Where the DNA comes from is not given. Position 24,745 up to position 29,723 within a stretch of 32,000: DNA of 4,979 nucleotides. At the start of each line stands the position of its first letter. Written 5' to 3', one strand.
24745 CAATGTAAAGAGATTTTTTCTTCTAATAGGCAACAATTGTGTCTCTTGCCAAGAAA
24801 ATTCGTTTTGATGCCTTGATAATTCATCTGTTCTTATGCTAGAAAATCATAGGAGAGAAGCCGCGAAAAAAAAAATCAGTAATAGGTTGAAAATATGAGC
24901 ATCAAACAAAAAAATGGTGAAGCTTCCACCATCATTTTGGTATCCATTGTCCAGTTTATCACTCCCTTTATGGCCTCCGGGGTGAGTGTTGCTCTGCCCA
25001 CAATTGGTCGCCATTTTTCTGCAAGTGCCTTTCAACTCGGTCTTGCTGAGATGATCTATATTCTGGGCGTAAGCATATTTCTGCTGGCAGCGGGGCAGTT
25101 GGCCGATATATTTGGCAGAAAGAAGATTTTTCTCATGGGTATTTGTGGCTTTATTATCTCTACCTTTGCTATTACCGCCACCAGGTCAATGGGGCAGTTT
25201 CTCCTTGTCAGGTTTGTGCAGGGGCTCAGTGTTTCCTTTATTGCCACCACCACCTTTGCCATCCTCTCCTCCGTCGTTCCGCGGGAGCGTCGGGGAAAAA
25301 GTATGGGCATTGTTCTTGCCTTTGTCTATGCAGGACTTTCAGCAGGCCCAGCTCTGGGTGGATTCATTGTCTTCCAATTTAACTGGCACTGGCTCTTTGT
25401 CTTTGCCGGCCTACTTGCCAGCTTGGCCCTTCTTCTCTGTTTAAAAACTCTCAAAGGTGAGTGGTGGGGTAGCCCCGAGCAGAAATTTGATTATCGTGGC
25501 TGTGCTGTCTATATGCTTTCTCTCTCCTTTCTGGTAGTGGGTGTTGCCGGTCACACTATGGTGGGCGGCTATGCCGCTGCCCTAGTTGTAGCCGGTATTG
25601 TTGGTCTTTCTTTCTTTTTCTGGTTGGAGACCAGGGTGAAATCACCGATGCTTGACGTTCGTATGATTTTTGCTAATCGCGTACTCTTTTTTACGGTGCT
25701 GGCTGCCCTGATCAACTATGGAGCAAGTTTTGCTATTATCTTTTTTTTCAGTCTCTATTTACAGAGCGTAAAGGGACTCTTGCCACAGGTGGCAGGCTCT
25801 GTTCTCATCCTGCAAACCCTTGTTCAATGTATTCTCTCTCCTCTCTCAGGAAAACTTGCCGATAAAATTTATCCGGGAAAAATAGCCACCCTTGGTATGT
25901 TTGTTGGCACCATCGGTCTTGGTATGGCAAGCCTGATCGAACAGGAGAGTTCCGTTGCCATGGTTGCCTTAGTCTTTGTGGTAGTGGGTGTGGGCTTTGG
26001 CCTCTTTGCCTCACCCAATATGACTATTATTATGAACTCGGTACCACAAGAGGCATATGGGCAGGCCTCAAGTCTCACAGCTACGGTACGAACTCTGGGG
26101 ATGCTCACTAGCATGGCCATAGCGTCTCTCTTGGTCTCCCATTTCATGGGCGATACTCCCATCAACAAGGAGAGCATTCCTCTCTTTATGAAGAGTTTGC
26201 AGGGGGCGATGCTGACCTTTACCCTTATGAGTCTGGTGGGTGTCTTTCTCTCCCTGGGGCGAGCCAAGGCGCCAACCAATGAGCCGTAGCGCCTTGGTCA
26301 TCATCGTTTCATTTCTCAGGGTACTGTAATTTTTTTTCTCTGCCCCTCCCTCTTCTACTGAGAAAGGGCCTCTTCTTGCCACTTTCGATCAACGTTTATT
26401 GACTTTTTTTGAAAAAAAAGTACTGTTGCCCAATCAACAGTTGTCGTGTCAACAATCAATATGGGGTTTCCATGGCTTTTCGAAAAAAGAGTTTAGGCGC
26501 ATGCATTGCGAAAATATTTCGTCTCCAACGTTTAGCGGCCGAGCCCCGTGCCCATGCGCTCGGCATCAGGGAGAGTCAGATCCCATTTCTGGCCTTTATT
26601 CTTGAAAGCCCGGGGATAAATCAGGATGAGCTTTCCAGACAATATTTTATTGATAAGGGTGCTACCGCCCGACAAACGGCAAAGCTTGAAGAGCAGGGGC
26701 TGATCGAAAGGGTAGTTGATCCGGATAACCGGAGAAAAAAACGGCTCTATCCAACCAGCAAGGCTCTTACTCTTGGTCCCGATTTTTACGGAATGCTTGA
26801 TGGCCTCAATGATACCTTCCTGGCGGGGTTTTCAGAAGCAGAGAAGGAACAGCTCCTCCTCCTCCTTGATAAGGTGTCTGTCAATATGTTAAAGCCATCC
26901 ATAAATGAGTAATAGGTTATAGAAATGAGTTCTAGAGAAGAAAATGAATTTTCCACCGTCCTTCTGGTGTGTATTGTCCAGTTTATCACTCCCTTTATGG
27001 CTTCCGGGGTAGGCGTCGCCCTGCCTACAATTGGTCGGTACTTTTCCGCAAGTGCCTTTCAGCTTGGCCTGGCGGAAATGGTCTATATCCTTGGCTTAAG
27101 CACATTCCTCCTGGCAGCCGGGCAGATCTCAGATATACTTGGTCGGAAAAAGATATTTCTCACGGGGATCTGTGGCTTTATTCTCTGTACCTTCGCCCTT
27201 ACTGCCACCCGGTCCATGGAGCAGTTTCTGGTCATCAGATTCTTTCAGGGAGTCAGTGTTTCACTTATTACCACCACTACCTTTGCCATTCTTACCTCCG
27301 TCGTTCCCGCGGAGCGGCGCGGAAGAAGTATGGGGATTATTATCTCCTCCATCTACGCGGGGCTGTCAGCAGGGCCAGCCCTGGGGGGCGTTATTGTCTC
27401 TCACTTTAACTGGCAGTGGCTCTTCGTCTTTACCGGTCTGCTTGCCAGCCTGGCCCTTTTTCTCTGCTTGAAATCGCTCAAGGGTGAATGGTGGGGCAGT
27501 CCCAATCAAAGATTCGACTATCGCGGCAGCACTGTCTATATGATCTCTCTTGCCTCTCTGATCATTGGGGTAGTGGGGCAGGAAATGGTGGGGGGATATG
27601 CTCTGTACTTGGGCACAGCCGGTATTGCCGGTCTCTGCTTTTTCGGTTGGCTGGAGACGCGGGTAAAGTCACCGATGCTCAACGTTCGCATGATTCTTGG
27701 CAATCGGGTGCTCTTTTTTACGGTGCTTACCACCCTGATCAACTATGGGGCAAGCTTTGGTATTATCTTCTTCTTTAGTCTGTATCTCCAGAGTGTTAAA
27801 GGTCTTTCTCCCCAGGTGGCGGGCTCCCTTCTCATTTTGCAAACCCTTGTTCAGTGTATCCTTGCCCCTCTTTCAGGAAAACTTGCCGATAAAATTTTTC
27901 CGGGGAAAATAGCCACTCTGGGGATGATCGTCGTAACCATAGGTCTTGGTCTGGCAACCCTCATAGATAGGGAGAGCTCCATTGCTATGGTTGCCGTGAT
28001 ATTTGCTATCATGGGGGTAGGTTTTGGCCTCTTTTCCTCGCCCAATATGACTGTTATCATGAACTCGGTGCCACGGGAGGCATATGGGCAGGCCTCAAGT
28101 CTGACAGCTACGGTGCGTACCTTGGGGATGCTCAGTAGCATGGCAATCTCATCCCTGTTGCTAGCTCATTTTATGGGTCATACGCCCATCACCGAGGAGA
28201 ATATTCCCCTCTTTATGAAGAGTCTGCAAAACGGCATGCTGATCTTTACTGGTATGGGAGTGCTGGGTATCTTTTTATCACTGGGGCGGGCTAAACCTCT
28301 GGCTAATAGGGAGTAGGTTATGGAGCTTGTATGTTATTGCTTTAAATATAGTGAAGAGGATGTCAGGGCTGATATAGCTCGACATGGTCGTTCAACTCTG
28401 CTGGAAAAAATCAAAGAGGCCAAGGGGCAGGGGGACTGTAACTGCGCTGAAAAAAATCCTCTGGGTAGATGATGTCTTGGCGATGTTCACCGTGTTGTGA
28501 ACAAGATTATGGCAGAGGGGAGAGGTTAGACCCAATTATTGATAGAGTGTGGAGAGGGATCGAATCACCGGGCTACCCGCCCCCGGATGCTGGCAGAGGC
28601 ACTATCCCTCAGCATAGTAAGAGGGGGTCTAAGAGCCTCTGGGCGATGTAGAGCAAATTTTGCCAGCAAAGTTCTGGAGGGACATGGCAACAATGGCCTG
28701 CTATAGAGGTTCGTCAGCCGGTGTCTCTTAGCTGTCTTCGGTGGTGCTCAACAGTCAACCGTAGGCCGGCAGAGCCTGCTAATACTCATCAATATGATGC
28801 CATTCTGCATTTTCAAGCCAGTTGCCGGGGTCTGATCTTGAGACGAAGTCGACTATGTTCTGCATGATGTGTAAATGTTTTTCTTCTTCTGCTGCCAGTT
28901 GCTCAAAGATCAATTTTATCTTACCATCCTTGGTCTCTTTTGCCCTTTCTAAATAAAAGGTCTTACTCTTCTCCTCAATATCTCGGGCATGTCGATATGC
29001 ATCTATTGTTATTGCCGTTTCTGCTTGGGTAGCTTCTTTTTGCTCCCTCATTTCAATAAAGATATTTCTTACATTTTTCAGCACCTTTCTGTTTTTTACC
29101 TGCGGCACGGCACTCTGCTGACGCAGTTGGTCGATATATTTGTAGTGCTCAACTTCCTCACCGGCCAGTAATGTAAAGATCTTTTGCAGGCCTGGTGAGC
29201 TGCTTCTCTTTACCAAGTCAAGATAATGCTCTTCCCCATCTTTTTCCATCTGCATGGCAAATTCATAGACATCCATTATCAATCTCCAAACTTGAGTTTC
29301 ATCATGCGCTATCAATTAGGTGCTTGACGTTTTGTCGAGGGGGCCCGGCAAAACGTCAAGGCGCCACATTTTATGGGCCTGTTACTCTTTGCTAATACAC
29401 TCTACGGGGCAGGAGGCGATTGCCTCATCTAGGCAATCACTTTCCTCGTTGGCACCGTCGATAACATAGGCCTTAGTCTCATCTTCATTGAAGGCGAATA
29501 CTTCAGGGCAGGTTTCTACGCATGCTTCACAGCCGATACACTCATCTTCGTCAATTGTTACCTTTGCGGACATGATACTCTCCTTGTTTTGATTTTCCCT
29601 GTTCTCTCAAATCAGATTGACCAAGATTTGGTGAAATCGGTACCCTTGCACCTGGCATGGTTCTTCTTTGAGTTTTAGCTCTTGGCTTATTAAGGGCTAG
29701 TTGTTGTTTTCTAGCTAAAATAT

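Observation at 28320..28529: Unannotated small CxC protein whose TGA is probably selenocysteine (U-C pair, SECIS-like hairpin at +11)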

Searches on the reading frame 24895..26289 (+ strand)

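Call 81: search_protein_families(library=ncbifam, proteins=[window:24895-26289:+], max_evalue=0.00001)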
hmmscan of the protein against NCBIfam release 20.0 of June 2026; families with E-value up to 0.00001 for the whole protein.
window:24895-26289:+ (464 aa): 51 families (the best 25 are shown)
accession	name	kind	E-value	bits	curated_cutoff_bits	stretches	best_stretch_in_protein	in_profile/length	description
TIGR00711.1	efflux_EmrB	subfamily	4.1e-45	154.4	230.2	1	22-415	13-409/485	DHA2 family efflux MFS transporter permease subunit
NF000025.1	MFS_efflux_tcmA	exception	1.8e-27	96.3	999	1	12-421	27-438/538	tetracenomycin C efflux MFS transporter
TIGR00710.1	efflux_Bcr_CflA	subfamily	2.6e-27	96.2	200.9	2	12-185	6-179/385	Bcr/CflA family efflux MFS transporter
TIGR00880.1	2_A_01_02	superfamily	5.9e-25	88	131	1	55-186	7-138/141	multidrug resistance protein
NF012180.1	tet_MFS_43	exception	8.6e-25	87.7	999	1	27-451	37-466/484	tetracycline efflux MFS transporter Tet(43)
NF033896.2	MFS_LfrA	equivalog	4.7e-23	81.6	825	1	30-415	39-425/504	efflux MFS transporter LfrA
NF000218.1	FexA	exception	1.8e-22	79.6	900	1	8-456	17-471/475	chloramphenicol/florfenicol efflux MFS transporter FexA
NF008314.0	PRK11102.1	equivalog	1.2e-21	77.4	303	1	5-199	4-198/396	Bcr/CflA family multidrug efflux MFS transporter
NF040895.2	MFS_effux_SdrM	equivalog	1.3e-21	77.2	550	1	12-412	7-402/441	multidrug efflux MFS transporter SdrM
NF000391.1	EmrB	exception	1.5e-21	76.7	925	1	13-409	13-413/501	multidrug efflux MFS transporter permease subunit EmrB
NF000060.1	MFS_efflux_LmrB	exception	1.2e-20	73.8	800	1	14-410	20-419/479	lincomycin efflux MFS transporter Lmr(B)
NF007799.0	PRK10504.1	subfamily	3e-20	72.6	426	1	16-419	15-418/471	multidrug transporter subunit MdtD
NF007782.0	PRK10473.1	subfamily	7.7e-20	71.3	417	1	32-188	24-180/394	MdtL family multidrug efflux MFS transporter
NF040856.1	FexB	exception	8.8e-20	70.9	950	1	8-450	8-456/469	chloramphenicol/florfenicol efflux MFS transporter FexB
NF011571.1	PRK14995.1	subfamily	9.1e-20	70.8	701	1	14-419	7-416/493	SmvA family efflux MFS transporter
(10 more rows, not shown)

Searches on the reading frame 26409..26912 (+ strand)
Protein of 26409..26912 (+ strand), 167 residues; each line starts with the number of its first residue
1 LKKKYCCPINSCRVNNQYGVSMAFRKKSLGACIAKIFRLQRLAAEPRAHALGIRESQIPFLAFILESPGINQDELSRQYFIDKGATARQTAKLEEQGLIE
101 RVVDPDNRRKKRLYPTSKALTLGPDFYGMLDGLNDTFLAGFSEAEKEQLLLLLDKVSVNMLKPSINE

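Call 65: search_protein_families(library=pfam, proteins=[window:26409-26912:+], max_evalue=0.001)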
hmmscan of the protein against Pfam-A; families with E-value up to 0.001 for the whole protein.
window:26409-26912:+ (167 aa): 4 families
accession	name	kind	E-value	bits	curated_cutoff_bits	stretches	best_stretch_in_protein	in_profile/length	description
PF01047.28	MarR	-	5.4e-11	42.7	24.6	1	56-110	4-58/59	MarR family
PF12802.13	MarR_2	-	1.3e-10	41.7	27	1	52-109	2-60/61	MarR family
PF13412.12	HTH_24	-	4.5e-06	26.6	21.9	1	61-100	9-48/48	Winged helix-turn-helix DNA-binding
PF13463.12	HTH_27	-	4.2e-05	24.2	22.2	1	74-119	23-68/68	Winged helix DNA-binding domain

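Call 81: search_protein_families(library=ncbifam, proteins=[window:26409-26912:+], max_evalue=0.00001)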
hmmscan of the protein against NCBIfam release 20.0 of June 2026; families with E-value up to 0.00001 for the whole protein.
window:26409-26912:+ (167 aa): 4 families
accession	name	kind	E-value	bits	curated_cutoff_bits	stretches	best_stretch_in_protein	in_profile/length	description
NF045593.1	bilirub_TF_BilQ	equivalog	5.3e-13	48.8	125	1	49-157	24-132/135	bilirubin utilization transcriptional regulator BilQ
NF002926.0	PRK03573.1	equivalog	9.5e-10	38.6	120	1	27-161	3-138/144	transcriptional regulator SlyA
TIGR04472.1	reg_rSAM_mob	hypoth_equivalog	3e-08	33.8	240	1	68-160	44-136/141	radical SAM mobile pair system MarR family transcriptional regulator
NF053777.1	Saro0803TransReg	equivalog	3.7e-06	26.7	200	1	50-155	32-137/140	Saro_0803 family transcriptional regulator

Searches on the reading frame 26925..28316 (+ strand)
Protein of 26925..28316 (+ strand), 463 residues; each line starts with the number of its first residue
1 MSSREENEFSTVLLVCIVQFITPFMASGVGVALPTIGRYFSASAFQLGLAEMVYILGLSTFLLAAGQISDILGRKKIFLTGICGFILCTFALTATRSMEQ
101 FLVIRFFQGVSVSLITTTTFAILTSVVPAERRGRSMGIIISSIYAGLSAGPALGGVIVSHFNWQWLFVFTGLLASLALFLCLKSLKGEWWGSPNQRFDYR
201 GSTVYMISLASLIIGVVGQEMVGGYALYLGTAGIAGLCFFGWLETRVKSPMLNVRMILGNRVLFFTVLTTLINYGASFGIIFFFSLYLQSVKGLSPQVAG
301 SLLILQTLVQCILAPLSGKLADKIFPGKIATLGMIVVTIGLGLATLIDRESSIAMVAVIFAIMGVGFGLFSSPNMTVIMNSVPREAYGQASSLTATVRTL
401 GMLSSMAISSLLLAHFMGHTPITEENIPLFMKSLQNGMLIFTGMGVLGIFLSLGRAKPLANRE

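Call 65: search_protein_families(library=pfam, proteins=[window:26925-28316:+], max_evalue=0.001)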
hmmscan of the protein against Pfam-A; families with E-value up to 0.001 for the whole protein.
window:26925-28316:+ (463 aa): 3 families
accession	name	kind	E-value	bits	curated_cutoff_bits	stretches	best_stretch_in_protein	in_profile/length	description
PF07690.21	MFS_1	-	6.4e-51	173.7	33.4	1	15-403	1-344/347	Major Facilitator Superfamily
PF05977.19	MFS_3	-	8.4e-06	24.9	27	1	41-182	41-186/524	Transmembrane secretion effector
PF13347.12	MFS_2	-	3e-05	23.2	27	1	255-448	218-415/427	MFS/sugar transport protein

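Call 81: search_protein_families(library=ncbifam, proteins=[window:26925-28316:+], max_evalue=0.00001)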
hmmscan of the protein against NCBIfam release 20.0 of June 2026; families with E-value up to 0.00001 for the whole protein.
window:26925-28316:+ (463 aa): 54 families (the best 25 are shown)
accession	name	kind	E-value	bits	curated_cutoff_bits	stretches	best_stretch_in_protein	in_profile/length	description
TIGR00711.1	efflux_EmrB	subfamily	4.5e-44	151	230.2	1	27-425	19-422/485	DHA2 family efflux MFS transporter permease subunit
NF000025.1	MFS_efflux_tcmA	exception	2.4e-29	102.5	999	1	9-418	25-436/538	tetracenomycin C efflux MFS transporter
TIGR00710.1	efflux_Bcr_CflA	subfamily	1.5e-27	97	200.9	2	9-185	4-180/385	Bcr/CflA family efflux MFS transporter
NF033896.2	MFS_LfrA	equivalog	5.8e-26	91.1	825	1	29-410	39-421/504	efflux MFS transporter LfrA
NF040856.1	FexB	exception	6.1e-25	87.9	950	1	5-413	6-420/469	chloramphenicol/florfenicol efflux MFS transporter FexB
TIGR00880.1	2_A_01_02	superfamily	8.4e-25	87.5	131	1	53-185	4-138/141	multidrug resistance protein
NF007782.0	PRK10473.1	subfamily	3.3e-23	82.4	417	1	31-187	24-180/394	MdtL family multidrug efflux MFS transporter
NF012180.1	tet_MFS_43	exception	7e-23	81.4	999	1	13-420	24-434/484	tetracycline efflux MFS transporter Tet(43)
NF000031.1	MFS_efflux_LmrA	exception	1.1e-21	77.1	850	1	4-408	25-432/484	lincomycin efflux MFS transporter Lmr(A)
NF008314.0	PRK11102.1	equivalog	3.3e-21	76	303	1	3-192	3-192/396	Bcr/CflA family multidrug efflux MFS transporter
NF000218.1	FexA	exception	6.5e-21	74.5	900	1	18-446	29-462/475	chloramphenicol/florfenicol efflux MFS transporter FexA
NF040895.2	MFS_effux_SdrM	equivalog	3.4e-20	72.6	550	1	10-415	6-406/441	multidrug efflux MFS transporter SdrM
NF000060.1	MFS_efflux_LmrB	exception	7.2e-19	68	800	1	15-407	22-417/479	lincomycin efflux MFS transporter Lmr(B)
NF007799.0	PRK10504.1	subfamily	1e-18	67.5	426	1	16-418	16-418/471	multidrug transporter subunit MdtD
NF052292.1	efflux_CraA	equivalog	1.5e-18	67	725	1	31-180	36-185/409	chloramphenicol efflux MFS transporter CraA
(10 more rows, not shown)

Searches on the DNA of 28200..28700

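Call 8: search_rna_families(source=window, start=28200, end=28700, threshold=evalue, max_evalue=10, show_alignments=3)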
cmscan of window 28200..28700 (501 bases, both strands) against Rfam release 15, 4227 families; matches with E-value up to 10: 1.
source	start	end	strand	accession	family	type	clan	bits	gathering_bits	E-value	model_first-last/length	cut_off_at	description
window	28642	28680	+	RF01122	sR39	Gene; snRNA; snoRNA; CD-box;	-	9.7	50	8.4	1-56/56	no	Small nucleolar RNA sR39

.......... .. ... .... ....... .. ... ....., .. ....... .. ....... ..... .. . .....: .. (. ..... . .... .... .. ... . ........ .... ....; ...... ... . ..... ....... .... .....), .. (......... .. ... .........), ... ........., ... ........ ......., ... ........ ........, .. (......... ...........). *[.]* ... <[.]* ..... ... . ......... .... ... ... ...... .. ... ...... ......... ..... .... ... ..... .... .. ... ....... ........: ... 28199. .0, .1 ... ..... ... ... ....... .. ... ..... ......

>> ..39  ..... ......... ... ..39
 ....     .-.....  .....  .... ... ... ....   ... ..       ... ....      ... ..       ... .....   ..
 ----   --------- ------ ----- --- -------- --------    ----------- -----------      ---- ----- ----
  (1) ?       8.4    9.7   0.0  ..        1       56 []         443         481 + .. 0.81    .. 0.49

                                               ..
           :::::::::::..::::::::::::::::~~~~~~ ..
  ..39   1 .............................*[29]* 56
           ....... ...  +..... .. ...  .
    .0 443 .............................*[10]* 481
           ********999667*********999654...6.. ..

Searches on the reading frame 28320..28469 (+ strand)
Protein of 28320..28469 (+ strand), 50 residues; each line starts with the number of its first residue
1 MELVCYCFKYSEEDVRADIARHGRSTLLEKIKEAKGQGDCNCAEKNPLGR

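Call 4: search_protein_families(library=ncbifam, proteins=[window:28320-28469:+], max_evalue=10)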
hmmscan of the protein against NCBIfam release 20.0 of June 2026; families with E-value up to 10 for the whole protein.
seq(50 aa): 3 families
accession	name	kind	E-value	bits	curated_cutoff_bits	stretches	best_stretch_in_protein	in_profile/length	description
NF047645.1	CopZ_Nterm_CC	equivalog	5.6e-08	33.1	100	1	2-50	86-131/138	putative iron-sulfur cluster-binding metallochaperone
NF045877.1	CopZ_Nterm_CU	equivalog_domain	0.00012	22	190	1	3-50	99-146/161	Csac_0668 family 2Fe-2S cluster-binding (seleno)protein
TIGR02000.1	NifU_proper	equivalog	0.0015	18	273.3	1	2-44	134-177/290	Fe-S cluster assembly protein NifU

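Call 5: search_protein_families(library=pfam, proteins=[window:28320-28469:+], max_evalue=10)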
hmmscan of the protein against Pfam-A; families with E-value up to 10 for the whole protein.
seq(50 aa): 1 family
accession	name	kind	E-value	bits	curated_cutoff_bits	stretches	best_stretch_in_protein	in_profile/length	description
PF04324.20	Fer2_BFD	-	7.9e-05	23.4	26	1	3-42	1-37/50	BFD-like [2Fe-2S] binding domain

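Call 24: search_protein_representatives(protein=window:28320-28469:+)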
Query: 50 residues. Proteins with E-value up to 0.001 (for the whole library): 350; up to 1e-10: 12; up to 1e-30: 0. The best 150 are listed.
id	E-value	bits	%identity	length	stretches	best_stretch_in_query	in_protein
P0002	2.3e-13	64.7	57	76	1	2-48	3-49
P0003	1.0e-12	62.7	63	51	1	2-50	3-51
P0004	4.7e-12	60.6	55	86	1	2-48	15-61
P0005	9.2e-12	59.7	56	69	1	2-49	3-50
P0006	1.3e-11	59.2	57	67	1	2-50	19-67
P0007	2.7e-11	58.2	60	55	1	2-48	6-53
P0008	2.8e-11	58.2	55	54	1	2-50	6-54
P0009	3.2e-11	58.0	53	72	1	2-50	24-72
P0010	3.2e-11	58.0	56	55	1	2-49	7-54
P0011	3.5e-11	57.9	52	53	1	3-50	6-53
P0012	4.6e-11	57.5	51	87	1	2-50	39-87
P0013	9.8e-11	56.5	52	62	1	2-49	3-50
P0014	1.2e-10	56.2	54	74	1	3-50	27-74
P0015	1.2e-10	56.2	51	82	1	2-50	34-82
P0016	1.3e-10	56.1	53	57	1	2-50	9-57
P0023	3.8e-10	54.6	52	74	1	3-50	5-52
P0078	1.3e-08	49.9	47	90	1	2-50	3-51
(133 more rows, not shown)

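Call 71: list_cluster_members(proteins=[P0001, P0023, P0078, P0005])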
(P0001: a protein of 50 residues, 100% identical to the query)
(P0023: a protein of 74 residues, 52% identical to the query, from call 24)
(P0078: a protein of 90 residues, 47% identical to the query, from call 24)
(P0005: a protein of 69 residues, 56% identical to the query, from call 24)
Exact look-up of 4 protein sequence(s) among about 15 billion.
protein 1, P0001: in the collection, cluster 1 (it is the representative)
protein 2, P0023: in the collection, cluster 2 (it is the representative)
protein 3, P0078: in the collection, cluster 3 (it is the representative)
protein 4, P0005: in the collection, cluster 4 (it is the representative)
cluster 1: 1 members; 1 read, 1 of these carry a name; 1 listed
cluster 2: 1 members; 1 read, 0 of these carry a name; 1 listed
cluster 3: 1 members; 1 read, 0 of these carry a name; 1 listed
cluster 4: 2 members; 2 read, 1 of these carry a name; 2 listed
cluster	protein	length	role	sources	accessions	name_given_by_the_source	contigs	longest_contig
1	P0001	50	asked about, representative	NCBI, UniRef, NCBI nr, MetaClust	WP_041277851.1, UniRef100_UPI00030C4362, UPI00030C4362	bacterioferritin-associated ferredoxin [Desulfotalea psychrophila] | (2Fe-2S)-binding protein n=1 Tax=Desulfotalea psychrophila TaxID=84980 RepID=UPI00030C4362 | (2Fe-2S)-binding protein [Desulfotalea psychrophila]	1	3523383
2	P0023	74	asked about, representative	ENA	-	-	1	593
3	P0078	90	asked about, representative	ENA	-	-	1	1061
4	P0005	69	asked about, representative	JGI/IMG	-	hypothetical protein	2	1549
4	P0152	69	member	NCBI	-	-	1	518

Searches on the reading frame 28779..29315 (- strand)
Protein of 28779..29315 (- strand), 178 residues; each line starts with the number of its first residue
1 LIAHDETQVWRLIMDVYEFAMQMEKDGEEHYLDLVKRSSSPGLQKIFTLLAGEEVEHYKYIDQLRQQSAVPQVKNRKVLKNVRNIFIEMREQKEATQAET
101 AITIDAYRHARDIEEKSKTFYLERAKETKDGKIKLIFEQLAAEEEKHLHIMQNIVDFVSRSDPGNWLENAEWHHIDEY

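Call 74: search_protein_families(library=pfam, proteins=[window:28779-29315:-], max_evalue=0.00001)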
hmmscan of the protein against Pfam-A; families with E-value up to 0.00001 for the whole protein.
window:28779-29315:- (178 aa): 1 family
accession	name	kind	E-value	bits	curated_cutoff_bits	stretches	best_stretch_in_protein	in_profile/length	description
PF02915.23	Rubrerythrin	-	9.1e-10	39.5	22.8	1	18-116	4-109/137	Rubrerythrin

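Call 81: search_protein_families(library=ncbifam, proteins=[window:28779-29315:-], max_evalue=0.00001)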
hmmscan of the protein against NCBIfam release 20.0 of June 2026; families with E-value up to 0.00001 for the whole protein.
window:28779-29315:- (178 aa): 2 families
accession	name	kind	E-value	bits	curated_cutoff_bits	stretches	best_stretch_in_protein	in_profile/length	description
NF045676.1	FeExpMbfA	equivalog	4.5e-11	42.7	450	0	101-156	93-149/318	iron exporter MbfA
NF009413.0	PRK12775.1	equivalog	6.7e-09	34.1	1895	1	17-153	865-993/1006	putative trifunctional 2-polyprenylphenol hydroxylase/glutamate synthase subunit beta/ferritin domain-containing protein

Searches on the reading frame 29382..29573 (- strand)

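Call 74: search_protein_families(library=pfam, proteins=[window:29382-29573:-], max_evalue=0.00001)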
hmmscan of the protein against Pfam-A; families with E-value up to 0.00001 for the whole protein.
window:29382-29573:- (63 aa): 7 families
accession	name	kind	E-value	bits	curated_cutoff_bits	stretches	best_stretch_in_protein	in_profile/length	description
PF13370.11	Fer4_13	-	4.2e-17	63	24.5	1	7-61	1-57/58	4Fe-4S single cluster domain of Ferredoxin I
PF13459.11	Fer4_15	-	3.4e-11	44.1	22.4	1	5-61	1-65/66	4Fe-4S single cluster domain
PF00037.32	Fer4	-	3.2e-07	30.3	21.1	1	5-24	1-20/24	4Fe-4S binding domain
PF12797.12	Fer4_2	-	2.7e-06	27.4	24.5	1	4-24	2-22/22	4Fe-4S binding domain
PF12837.12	Fer4_6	-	3e-06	27.3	25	1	4-24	1-21/24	4Fe-4S binding domain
PF12838.12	Fer4_7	-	4.7e-06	27.4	27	0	4-23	30-49/52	4Fe-4S dicluster domain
PF14697.11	Fer4_21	-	9.8e-06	26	35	0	6-61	2-58/59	4Fe-4S dicluster domain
